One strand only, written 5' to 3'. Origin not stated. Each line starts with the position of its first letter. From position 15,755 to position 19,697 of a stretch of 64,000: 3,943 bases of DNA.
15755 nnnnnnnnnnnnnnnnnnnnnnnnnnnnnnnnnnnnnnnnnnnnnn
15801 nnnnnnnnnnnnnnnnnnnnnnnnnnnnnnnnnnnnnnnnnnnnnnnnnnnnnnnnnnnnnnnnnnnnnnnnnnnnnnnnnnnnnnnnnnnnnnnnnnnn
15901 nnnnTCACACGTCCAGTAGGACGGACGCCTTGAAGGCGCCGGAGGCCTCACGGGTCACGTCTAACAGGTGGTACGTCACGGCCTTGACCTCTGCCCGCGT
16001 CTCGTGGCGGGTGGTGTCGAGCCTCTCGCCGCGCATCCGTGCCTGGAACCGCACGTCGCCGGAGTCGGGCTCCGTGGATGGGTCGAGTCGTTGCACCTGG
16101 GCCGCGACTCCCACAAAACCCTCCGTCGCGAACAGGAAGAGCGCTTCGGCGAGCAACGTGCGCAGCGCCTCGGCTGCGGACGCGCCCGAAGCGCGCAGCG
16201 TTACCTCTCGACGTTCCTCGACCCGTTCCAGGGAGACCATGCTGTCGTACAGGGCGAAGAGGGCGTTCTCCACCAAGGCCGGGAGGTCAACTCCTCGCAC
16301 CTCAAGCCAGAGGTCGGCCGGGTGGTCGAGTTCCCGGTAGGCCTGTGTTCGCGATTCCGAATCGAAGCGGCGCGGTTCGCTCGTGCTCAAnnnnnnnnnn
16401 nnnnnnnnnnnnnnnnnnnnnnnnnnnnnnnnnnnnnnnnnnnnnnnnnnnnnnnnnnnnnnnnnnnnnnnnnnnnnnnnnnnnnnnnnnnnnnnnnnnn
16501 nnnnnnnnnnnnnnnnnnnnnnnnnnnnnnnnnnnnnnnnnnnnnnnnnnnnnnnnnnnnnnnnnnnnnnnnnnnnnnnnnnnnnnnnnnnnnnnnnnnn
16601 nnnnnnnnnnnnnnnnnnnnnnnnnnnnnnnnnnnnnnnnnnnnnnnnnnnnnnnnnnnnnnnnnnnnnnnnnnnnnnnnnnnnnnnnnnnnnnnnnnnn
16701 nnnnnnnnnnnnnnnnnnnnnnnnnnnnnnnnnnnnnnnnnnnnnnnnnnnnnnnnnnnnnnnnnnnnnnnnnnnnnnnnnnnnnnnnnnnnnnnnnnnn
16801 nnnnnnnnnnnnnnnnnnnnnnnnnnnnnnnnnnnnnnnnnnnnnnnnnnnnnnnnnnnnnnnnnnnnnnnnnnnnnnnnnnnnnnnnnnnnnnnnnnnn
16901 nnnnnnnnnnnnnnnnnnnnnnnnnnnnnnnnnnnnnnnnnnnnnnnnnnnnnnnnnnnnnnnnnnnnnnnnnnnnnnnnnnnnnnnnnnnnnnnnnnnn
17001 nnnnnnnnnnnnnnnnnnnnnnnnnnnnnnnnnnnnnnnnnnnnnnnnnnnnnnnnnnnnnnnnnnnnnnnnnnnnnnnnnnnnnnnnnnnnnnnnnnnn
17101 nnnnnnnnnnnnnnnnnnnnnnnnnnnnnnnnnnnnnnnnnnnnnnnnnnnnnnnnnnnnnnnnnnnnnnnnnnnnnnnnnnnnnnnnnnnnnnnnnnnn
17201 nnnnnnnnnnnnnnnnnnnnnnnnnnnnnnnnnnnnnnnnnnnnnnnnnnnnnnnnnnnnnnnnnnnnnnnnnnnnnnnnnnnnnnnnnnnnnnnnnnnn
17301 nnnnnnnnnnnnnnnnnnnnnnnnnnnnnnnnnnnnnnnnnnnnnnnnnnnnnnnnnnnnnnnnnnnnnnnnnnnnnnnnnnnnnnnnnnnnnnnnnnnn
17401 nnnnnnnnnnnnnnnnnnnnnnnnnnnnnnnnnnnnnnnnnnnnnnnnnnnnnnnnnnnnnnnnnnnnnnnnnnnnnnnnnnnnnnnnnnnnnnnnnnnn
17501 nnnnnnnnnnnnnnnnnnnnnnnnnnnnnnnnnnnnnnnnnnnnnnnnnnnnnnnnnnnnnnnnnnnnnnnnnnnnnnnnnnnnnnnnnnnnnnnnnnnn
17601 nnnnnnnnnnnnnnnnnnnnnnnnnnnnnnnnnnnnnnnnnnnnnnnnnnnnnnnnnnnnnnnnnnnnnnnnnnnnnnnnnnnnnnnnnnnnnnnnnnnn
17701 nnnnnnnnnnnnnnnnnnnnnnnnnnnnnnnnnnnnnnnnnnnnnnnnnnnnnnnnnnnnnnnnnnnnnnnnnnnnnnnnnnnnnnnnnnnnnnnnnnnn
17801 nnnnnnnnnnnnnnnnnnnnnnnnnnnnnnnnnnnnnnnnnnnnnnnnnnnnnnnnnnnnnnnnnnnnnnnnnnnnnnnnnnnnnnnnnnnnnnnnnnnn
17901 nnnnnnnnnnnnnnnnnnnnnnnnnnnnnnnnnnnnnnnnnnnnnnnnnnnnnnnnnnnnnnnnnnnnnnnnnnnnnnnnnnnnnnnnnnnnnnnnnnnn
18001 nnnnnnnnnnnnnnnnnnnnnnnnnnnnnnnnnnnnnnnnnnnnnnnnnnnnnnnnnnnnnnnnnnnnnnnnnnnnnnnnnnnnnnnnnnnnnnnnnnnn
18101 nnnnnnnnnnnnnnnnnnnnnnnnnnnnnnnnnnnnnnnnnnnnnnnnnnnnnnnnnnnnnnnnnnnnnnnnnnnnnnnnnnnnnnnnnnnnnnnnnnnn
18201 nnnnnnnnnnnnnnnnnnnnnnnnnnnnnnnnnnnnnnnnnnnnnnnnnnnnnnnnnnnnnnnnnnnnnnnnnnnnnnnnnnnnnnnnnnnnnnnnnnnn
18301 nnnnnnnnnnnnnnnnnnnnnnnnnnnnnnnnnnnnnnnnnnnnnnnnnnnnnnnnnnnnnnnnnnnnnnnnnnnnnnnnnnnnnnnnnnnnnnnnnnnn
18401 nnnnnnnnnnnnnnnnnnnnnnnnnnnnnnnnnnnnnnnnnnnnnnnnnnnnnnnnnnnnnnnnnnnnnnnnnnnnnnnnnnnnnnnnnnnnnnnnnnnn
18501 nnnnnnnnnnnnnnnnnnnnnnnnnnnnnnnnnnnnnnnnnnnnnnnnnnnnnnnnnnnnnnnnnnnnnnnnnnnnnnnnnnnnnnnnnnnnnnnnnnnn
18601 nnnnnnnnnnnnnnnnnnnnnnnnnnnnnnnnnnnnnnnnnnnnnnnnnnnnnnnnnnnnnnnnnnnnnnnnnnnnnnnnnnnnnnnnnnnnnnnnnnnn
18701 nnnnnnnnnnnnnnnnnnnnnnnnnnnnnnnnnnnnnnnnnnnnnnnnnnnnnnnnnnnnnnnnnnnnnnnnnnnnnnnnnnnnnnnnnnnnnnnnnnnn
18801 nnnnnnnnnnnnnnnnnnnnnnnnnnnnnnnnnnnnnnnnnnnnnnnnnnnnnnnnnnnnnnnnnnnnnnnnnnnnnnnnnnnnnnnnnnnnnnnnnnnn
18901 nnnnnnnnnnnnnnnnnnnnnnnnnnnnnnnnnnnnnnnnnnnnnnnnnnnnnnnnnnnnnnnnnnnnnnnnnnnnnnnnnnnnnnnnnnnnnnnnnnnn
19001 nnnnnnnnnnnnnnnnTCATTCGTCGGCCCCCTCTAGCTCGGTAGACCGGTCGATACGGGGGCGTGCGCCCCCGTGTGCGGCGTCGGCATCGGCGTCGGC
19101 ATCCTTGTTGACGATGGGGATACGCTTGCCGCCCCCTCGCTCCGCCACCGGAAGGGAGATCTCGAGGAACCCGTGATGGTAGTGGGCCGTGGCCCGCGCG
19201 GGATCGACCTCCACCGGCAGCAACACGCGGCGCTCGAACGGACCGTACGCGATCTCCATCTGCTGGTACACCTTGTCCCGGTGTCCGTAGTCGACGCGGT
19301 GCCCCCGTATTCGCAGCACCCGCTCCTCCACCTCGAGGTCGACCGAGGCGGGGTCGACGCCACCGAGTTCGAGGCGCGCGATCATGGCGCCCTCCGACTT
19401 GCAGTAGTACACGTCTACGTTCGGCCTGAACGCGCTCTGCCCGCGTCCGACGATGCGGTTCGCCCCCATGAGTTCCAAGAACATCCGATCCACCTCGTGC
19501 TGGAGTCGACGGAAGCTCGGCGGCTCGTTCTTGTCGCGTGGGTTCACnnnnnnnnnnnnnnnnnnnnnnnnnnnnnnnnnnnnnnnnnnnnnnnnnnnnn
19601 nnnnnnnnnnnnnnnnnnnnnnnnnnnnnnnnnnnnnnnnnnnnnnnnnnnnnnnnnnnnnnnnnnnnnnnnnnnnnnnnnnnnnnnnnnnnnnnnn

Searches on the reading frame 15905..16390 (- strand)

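Call 15: search_protein_families(library=pfam, proteins=[window:15905-16390:-], max_evalue=0.00001)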
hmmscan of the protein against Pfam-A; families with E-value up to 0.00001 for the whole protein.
window:15905-16390:- (161 aa): 1 family
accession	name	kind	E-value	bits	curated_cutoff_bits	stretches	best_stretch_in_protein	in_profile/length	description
PF01951.21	Archease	-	5.8e-31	108.1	25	1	18-161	1-136/136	Archease protein family (MTH1598/TM1083)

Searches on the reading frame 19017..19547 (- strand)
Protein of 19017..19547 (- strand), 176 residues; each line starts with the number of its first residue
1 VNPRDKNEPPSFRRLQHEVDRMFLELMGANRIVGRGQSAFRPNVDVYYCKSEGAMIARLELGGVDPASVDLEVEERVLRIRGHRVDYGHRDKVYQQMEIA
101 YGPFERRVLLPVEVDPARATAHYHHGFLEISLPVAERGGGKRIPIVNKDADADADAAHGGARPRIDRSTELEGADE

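Call 15: search_protein_families(library=pfam, proteins=[window:19017-19547:-], max_evalue=0.00001)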
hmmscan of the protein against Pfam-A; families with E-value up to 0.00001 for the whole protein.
window:19017-19547:- (176 aa): 1 family
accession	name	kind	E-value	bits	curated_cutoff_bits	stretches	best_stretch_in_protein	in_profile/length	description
PF00011.27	HSP20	-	6.7e-12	45.9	20.8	1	57-145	11-101/102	Hsp20/alpha crystallin family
